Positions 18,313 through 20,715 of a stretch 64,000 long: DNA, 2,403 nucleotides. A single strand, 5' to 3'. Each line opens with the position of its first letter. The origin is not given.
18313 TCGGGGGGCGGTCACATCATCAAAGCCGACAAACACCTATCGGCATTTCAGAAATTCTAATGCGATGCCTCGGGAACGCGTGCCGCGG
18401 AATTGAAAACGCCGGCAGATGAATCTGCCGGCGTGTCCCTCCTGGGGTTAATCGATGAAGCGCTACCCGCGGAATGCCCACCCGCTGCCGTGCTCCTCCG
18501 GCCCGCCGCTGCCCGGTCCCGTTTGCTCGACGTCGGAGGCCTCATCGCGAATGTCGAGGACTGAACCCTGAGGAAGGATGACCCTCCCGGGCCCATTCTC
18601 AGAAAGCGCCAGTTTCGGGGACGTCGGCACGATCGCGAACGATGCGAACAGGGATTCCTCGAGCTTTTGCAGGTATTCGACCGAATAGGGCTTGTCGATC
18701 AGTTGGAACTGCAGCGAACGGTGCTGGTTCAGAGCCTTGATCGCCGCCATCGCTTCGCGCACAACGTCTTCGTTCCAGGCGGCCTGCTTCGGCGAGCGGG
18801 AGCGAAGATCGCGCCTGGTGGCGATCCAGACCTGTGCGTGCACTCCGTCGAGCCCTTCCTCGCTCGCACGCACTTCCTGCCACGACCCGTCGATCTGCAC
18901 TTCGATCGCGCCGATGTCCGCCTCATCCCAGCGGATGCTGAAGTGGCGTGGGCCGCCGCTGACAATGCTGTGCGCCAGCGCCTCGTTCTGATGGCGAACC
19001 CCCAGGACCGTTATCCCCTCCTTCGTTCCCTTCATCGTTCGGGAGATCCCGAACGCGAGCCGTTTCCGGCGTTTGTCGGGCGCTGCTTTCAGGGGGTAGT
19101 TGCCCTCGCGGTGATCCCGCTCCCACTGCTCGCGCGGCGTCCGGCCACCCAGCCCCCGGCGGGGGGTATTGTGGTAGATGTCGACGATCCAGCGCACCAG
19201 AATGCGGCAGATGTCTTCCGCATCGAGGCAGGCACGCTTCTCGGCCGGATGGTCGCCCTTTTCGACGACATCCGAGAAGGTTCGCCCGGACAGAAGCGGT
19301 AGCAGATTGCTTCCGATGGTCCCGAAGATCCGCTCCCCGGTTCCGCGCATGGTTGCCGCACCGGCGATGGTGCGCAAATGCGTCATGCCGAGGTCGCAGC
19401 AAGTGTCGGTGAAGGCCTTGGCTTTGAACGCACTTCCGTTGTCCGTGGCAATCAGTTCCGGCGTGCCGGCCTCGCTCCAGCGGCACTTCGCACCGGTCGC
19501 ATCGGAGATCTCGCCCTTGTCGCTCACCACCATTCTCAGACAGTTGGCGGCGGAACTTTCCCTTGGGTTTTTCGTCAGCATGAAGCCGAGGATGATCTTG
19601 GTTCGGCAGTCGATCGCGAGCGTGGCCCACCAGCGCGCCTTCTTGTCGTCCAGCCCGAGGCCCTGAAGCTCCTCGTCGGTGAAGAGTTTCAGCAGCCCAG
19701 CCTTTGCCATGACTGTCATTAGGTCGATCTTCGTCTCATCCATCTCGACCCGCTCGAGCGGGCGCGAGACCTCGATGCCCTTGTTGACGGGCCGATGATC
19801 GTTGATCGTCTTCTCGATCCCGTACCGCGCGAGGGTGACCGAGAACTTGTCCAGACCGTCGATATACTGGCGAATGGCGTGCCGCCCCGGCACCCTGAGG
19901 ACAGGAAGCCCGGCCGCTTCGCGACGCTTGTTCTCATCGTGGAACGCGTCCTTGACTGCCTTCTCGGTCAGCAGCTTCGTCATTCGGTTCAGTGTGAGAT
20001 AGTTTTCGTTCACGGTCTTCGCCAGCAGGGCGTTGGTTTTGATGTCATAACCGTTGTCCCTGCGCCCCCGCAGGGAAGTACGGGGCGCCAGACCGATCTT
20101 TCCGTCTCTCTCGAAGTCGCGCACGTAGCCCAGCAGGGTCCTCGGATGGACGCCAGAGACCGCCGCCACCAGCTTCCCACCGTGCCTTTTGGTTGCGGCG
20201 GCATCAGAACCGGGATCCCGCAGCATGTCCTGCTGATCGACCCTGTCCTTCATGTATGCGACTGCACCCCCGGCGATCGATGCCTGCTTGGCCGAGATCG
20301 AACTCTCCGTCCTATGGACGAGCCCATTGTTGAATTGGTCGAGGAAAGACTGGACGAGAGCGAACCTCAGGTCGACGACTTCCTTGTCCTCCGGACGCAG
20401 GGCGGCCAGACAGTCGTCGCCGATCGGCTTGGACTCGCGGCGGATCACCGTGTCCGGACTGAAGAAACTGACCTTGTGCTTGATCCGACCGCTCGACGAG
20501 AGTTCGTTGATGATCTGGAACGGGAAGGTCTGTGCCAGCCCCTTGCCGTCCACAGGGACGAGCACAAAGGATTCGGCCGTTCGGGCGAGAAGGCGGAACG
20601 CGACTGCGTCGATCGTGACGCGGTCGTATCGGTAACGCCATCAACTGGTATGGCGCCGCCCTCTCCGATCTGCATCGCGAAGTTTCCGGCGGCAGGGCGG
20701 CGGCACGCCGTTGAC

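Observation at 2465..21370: Complete-looking 18.9-kb TniA/TniB/TniQ transposon with a perfect 5-bp target-site duplication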

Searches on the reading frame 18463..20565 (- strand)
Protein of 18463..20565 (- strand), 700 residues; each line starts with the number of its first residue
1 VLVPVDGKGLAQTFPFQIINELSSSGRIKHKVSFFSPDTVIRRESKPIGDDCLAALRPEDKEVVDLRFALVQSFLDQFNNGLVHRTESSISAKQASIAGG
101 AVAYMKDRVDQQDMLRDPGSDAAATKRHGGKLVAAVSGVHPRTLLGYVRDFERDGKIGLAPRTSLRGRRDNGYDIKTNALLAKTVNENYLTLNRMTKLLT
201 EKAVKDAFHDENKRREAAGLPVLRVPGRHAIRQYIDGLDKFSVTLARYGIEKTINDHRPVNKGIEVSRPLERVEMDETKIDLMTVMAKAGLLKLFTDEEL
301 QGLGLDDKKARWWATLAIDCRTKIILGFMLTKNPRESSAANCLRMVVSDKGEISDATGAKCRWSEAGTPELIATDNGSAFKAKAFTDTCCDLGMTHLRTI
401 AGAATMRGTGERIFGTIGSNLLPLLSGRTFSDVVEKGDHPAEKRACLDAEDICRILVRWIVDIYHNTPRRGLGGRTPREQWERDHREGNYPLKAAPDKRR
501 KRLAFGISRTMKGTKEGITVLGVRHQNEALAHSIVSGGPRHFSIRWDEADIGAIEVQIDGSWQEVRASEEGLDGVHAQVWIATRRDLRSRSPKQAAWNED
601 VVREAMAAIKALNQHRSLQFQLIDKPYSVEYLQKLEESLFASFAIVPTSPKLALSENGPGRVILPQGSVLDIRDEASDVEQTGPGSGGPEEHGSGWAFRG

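Call 5: search_protein_families(library=pfam, proteins=[window:18463-20565:-], max_evalue=0.01)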
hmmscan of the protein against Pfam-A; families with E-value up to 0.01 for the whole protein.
window:18463-20565:- (700 aa): 1 family
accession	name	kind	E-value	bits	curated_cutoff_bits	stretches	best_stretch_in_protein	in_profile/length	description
PF00665.32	rve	-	1.7e-06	28.6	32.6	1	308-402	20-100/102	Integrase core domain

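Call 14: find_homologous_proteins(query=window:18463-20565:-, max_evalue=1e-10)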
Query window:18463-20565:- (700 aa): 183 proteins with E <= 1e-10 among 8000 candidates; the best 120 are listed.
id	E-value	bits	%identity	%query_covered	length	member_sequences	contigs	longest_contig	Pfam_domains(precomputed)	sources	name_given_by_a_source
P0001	2.3e-264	897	59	100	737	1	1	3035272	PF00665.33,PF09299.18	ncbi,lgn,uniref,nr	ncbi:DDE-type integrase/transposase/recombinase [Cereibacter azotoformans]|uniref:Mu transposase C-t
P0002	2.8e-263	893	62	95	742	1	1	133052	PF00665.33,PF09299.18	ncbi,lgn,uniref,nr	ncbi:DDE-type integrase/transposase/recombinase [Cereibacter sphaeroides]|uniref:Mu transposase C-te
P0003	1.6e-261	888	60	95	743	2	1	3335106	PF00665.33,PF09299.18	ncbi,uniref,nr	ncbi:Mu transposase C-terminal domain-containing protein [Rhodobacter sp. CZR27]|uniref:Mu transposa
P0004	3.3e-213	728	52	95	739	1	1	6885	PF00665.33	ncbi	-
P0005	2.4e-212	725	53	94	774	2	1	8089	PF00665.33,PF09299.18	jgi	jgi:putative transposase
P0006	3.9e-209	714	50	96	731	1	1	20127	PF00665.33,PF09299.18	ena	-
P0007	5.9e-209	714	51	95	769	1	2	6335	PF09299.18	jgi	jgi:putative transposase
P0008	1.8e-207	709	50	98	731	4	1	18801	PF00665.33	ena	-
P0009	3.4e-207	708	50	98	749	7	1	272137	PF00665.33,PF09299.18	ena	-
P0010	4.0e-206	704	50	95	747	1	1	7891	PF00665.33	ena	-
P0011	3.7e-204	698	50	95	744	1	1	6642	PF09299.18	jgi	jgi:putative transposase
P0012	4.5e-204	698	49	100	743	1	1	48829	PF00665.33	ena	-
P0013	1.6e-203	696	49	95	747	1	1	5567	PF00665.33,PF09299.18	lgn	-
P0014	1.2e-202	693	51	93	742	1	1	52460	PF00665.33,PF09299.18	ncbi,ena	-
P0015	2.9e-202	692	49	95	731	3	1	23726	PF00665.33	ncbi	-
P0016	3.8e-202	691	49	95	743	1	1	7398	PF00665.33,PF09299.18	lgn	-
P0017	1.8e-197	676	48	100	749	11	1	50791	PF00665.33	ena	-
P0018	5.9e-189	648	46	95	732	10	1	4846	PF00665.33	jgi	jgi:putative transposase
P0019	1.5e-188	646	47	95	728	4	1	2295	PF00665.33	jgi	jgi:putative transposase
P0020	2.9e-186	639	44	100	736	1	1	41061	PF00665.33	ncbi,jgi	-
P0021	1.2e-184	633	48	95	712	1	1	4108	PF00665.33,PF09299.18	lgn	-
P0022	1.3e-183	630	45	96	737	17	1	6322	PF00665.33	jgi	-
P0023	4.8e-182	625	45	97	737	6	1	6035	PF00665.33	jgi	jgi:putative transposase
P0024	5.1e-182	625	47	92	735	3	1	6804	PF09299.18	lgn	-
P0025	4.2e-180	618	44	95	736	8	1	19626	PF00665.33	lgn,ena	-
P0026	7.5e-180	618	45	95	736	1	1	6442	PF00665.33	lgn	-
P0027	5.5e-179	615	46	89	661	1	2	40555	PF00665.33,PF09299.18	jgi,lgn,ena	-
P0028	1.1e-175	604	43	97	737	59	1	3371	PF00665.33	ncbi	ncbi:MAG: DDE-type integrase/transposase/recombinase [Paracoccaceae bacterium]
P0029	4.3e-174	599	44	95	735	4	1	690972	PF00665.33,PF09299.18,PF13565.13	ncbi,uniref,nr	ncbi:Mu transposase C-terminal domain-containing protein [Ruegeria lacuscaerulensis]|uniref:Mu trans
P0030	6.2e-174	598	45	92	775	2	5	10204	PF00665.33,PF09299.18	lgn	-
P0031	7.8e-173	594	44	95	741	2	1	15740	PF00665.33,PF09299.18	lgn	-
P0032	8.0e-173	594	42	96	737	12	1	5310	PF00665.33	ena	-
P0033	3.2e-172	592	45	95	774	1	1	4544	PF00665.33,PF09299.18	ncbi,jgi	-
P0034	3.0e-171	589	45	92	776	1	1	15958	PF00665.33,PF09299.18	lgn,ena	-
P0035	3.1e-171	589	44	95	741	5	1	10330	PF09299.18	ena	-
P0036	1.5e-170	587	44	95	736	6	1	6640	PF00665.33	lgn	-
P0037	2.3e-170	586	45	92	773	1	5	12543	PF00665.33,PF09299.18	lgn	-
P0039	4.7e-169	582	44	95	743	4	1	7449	PF09299.18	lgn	-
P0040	2.1e-168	580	42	98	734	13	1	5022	PF00665.33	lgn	-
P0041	4.2e-168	579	42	98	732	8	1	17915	PF00665.33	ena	-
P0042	1.7e-167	577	43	96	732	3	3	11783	PF00665.33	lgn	-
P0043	3.2e-167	576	43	93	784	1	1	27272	PF00665.33,PF09299.18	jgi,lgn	jgi:putative transposase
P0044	3.2e-167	576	42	93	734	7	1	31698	PF00665.33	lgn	-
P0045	5.4e-166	572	43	96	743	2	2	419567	PF00665.33,PF09299.18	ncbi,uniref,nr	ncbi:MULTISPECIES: Mu transposase C-terminal domain-containing protein [unclassified Yoonia]|uniref:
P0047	1.1e-165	571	42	96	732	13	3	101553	PF00665.33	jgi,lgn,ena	-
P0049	2.2e-164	567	42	98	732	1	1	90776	PF00665.33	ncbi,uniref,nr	ncbi:DDE-type integrase/transposase/recombinase [Thalassorhabdomicrobium marinisediminis]|uniref:Int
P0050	5.3e-164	565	43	95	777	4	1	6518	PF00665.33,PF09299.18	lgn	-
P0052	7.2e-164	565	43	96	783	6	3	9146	PF00665.33,PF09299.18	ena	-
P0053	3.0e-163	563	42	96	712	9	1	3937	PF00665.33,PF09299.18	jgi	jgi:putative transposase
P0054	2.0e-162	560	44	95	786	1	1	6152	PF09299.18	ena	-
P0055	2.5e-162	560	42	99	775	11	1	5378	PF09299.18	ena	-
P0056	3.1e-162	559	42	93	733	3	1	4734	PF00665.33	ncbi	-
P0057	3.2e-162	559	43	95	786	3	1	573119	PF00665.33,PF09299.18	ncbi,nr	ncbi:Mu transposase C-terminal domain-containing protein [Roseovarius bejariae]|nr:Mu transposase C-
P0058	3.2e-162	559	44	94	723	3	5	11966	PF00665.33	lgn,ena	-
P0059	3.7e-162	559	41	99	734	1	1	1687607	PF00665.33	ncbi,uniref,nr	ncbi:DDE-type integrase/transposase/recombinase [uncultured Roseobacter sp.]|uniref:DDE-type integra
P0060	4.9e-162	559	44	95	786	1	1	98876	PF00665.33,PF09299.18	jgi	jgi:putative transposase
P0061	6.1e-162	558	44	95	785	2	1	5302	PF09299.18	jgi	jgi:putative transposase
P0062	1.9e-161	557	44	95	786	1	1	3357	PF00665.33,PF09299.18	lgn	-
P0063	3.8e-161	556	42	92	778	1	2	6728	PF09299.18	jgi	jgi:putative transposase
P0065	1.4e-160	554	44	95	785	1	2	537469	PF00665.33,PF09299.18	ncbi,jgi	ncbi:transposase [Roseovarius sp.]|jgi:putative transposase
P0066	4.0e-160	552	43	93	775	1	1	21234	PF00665.33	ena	-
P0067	4.6e-160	552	42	92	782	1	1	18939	PF00665.33,PF09299.18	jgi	-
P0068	4.9e-160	552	42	93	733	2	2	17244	PF09299.18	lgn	-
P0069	7.9e-160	551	42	92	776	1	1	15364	PF00665.33,PF09299.18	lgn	-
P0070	9.9e-160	551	42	94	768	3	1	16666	PF00665.33,PF09299.18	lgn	-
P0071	1.2e-159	551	42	98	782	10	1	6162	PF00665.33,PF09299.18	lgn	-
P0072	2.2e-159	550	43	96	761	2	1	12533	PF09299.18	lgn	-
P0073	2.7e-159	550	42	95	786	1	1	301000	PF00665.33,PF09299.18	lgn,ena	-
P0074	5.8e-159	549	51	76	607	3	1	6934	PF00665.33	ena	-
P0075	7.9e-159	548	44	92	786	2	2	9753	PF00665.33,PF09299.18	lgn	-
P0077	1.1e-158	548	42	96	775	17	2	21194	PF00665.33,PF09299.18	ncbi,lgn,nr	ncbi:MAG: DDE-type integrase/transposase/recombinase [Pseudophaeobacter sp. bin_em_oilr2.035]|nr:DDE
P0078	1.8e-158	547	42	95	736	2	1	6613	PF00665.33,PF09299.18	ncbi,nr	ncbi:transposase [Loktanella sp. SALINAS62]|nr:transposase [Loktanella sp. SALINAS62]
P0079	2.1e-158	547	41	99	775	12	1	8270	PF00665.33,PF09299.18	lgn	-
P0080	2.2e-158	547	42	92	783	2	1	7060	PF00665.33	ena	-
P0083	6.6e-158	545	42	95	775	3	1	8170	PF00665.33,PF09299.18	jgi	-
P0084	8.9e-158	545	44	88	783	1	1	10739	PF00665.33,PF09299.18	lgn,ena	-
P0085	1.5e-157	544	42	96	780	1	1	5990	PF00665.33,PF09299.18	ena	-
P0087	4.5e-157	542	59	62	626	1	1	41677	PF00665.33,PF09299.18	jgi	jgi:putative transposase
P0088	4.9e-157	542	40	95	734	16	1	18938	PF00665.33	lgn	-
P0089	4.9e-157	542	40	95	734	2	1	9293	PF00665.33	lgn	-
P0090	6.4e-157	542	42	96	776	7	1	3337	PF00665.33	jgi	-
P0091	8.1e-157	542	41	94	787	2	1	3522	PF00665.33,PF09299.18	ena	-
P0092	1.3e-156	541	42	92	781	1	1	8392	PF00665.33,PF09299.18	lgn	-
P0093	1.5e-156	541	41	99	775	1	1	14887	PF09299.18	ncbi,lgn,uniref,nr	ncbi:putative transposase [Sulfitobacter brevis]|uniref:Putative transposase n=1 Tax=Sulfitobacter b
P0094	4.9e-156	539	42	93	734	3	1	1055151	PF00665.33,PF09299.18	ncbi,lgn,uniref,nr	ncbi:DDE-type integrase/transposase/recombinase [uncultured Sulfitobacter sp.]|uniref:Mu transposase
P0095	8.1e-156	538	39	95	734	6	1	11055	PF00665.33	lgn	-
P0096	1.1e-155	538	42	94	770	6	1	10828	PF09299.18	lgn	-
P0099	1.1e-154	534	43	95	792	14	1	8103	PF09299.18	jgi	-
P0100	1.2e-154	534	40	95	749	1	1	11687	PF00665.33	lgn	-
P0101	2.4e-154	533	45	86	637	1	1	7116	PF00665.33,PF09299.18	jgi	-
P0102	3.1e-154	533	41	94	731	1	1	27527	PF00665.33,PF09299.18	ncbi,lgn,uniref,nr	ncbi:putative transposase [Shimia gijangensis]|uniref:Putative transposase n=1 Tax=Shimia gijangensi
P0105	5.2e-154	532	42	95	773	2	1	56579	PF00665.33,PF09299.18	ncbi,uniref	ncbi:Mu transposase C-terminal domain-containing protein [Roseovarius sp. D0-M9]|uniref:Mu transposa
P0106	1.9e-153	530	41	94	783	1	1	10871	PF00665.33,PF09299.18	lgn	-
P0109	5.6e-152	526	46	78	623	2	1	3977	PF00665.33,PF09299.18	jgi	-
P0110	8.9e-152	525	60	55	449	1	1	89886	PF00665.33,PF09299.18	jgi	jgi:putative transposase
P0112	4.3e-151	523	41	95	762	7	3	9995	PF00665.33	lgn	-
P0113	5.8e-151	522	42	95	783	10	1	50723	PF09299.18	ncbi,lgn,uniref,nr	ncbi:Mu transposase C-terminal domain-containing protein [Mameliella sp. AT18]|uniref:Mu transposase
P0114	7.5e-150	519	43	89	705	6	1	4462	PF00665.33,PF09299.18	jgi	jgi:putative transposase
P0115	5.4e-149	516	59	55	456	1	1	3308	PF09299.18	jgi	jgi:putative transposase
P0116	1.9e-148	514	59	55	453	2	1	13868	PF00665.33,PF09299.18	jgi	jgi:putative transposase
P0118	1.4e-147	511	39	99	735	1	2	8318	PF00665.33,PF09299.18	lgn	-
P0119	3.3e-147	510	38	98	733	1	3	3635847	PF00665.33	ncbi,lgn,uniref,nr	ncbi:Mu transposase C-terminal domain-containing protein [Pseudosulfitobacter sp. DSM 107133]|uniref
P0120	6.4e-147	509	43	80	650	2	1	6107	PF00665.33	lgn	-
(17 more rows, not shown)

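Call 15: find_encoding_contigs(protein=P0001, flank=10000, max_places=3)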
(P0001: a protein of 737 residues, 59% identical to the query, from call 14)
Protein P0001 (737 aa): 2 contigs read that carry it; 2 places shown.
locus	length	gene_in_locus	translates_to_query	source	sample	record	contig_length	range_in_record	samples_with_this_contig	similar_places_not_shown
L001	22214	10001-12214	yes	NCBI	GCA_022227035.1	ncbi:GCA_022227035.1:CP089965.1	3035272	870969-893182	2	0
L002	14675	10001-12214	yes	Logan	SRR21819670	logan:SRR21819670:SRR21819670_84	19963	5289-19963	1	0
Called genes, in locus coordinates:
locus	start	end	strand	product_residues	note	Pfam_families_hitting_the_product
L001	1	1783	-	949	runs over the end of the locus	PF10593:Z1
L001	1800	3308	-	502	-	PF02518:HATPase_c, PF13589:HATPase_c_3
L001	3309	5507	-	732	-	PF12796:Ank_2 (weak), PF00023:Ank (weak), PF04542:Sigma70_r2, PF04545:Sigma70_r4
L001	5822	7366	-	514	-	PF00145:DNA_methylase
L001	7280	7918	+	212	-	PF03852:Vsr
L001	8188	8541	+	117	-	-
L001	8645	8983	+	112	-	-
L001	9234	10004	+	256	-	-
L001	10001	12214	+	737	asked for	PF00665:rve (weak), PF09299:Mu-transpos_C (faint)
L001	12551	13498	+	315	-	PF05621:TniB, PF13401:AAA_22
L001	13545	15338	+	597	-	PF06527:TniQ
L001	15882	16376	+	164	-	PF07486:Hydrolase_2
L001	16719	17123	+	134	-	PF01527:HTH_Tnp_1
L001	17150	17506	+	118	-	PF05717:TnpB_IS66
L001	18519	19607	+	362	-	PF01609:DDE_Tnp_1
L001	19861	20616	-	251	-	-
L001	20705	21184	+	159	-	PF06527:TniQ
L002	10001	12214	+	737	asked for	PF00665:rve (weak), PF09299:Mu-transpos_C (faint)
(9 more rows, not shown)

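Call 16: find_encoding_contigs(protein=P0003, flank=10000, max_places=3)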
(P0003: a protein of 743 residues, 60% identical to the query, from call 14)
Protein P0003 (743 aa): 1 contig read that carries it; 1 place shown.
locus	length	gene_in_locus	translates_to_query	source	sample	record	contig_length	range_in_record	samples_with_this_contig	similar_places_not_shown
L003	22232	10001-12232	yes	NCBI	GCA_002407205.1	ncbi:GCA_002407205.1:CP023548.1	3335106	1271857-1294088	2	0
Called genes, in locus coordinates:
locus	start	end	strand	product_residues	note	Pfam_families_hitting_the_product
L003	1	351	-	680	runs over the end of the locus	PF22879:AIPR_N, PF10592:AIPR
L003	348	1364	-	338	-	PF14390:DUF4420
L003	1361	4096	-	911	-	PF10593:Z1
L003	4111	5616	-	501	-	PF02518:HATPase_c (faint), PF13589:HATPase_c_3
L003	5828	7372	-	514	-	PF00145:DNA_methylase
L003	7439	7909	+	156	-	PF03852:Vsr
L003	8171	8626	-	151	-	-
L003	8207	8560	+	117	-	-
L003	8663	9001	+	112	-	-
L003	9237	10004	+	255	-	-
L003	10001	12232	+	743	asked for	PF00665:rve (weak), PF09299:Mu-transpos_C (weak)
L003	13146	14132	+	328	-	PF05621:TniB, PF13401:AAA_22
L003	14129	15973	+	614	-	PF06527:TniQ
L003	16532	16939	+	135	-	PF07486:Hydrolase_2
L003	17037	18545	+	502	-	PF27155:Y4rL_C, PF22483:Mu-transpos_C_2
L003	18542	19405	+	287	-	PF01695:IstB_IS21, PF00308:Bac_DnaA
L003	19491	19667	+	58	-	-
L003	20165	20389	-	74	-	PF13683:rve_3, PF13333:rve_2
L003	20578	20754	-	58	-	PF13683:rve_3, PF13333:rve_2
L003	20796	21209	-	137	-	PF00665:rve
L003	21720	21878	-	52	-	-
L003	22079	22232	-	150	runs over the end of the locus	PF13340:DUF4096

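Call 25: find_encoding_contigs(protein=P0002, flank=10000, max_places=2)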
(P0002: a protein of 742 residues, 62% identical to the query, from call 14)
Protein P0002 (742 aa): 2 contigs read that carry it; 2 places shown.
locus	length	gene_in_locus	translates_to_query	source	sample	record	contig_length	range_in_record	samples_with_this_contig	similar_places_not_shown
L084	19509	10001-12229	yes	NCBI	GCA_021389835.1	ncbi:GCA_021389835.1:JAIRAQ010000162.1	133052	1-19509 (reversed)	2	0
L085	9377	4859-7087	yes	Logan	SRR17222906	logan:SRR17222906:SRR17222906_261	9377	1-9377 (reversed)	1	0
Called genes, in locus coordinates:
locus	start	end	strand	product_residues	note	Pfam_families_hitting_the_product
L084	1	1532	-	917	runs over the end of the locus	PF21689:TorS_sensor_domain, PF00672:HAMP, PF00512:HisKA, PF02518:HATPase_c, PF00072:Response_reg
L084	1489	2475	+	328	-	PF00532:Peripla_BP_1, PF13407:Peripla_BP_4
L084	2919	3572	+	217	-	PF03458:Gly_transporter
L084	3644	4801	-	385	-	PF01546:Peptidase_M20, PF07687:M20_dimer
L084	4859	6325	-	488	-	PF07690:MFS_1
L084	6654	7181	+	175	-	PF01978:TrmB (faint), PF12802:MarR_2, PF01047:MarR, PF13412:HTH_24 (weak), PF13463:HTH_27 (faint)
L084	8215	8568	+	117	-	-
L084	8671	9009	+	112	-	-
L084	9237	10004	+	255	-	-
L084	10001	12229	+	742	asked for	PF00665:rve (weak), PF09299:Mu-transpos_C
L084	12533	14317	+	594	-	PF01019:G_glu_transpept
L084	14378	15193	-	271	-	PF09347:DUF1989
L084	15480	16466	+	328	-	PF05621:TniB, PF13401:AAA_22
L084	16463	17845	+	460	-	PF06527:TniQ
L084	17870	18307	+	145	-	-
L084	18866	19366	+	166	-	PF07486:Hydrolase_2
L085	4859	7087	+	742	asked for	PF00665:rve (weak), PF09299:Mu-transpos_C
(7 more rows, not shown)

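Call 26: find_encoding_contigs(protein=P0009, flank=10000, max_places=2)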
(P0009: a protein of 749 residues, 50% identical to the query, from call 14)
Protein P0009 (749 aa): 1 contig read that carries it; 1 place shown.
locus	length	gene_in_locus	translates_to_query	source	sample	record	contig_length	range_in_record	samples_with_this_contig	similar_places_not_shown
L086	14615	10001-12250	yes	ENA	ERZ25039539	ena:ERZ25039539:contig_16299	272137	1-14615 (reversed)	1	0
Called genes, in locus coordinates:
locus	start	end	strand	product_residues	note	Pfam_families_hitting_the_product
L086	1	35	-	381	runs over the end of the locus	PF08240:ADH_N, PF00107:ADH_zinc_N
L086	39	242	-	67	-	-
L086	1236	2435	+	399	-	PF24827:AstE_AspA_cat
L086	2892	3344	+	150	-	-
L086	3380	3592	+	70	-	-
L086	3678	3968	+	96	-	-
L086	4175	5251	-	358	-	PF00872:Transposase_mut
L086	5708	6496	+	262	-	-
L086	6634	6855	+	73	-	-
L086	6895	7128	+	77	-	-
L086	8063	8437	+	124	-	-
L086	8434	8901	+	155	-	-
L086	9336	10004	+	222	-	-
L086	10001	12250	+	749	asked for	PF09299:Mu-transpos_C (faint), PF00665:rve (weak)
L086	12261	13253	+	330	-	PF05621:TniB, PF13401:AAA_22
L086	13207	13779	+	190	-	PF06527:TniQ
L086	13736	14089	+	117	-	-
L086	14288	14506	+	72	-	-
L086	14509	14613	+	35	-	?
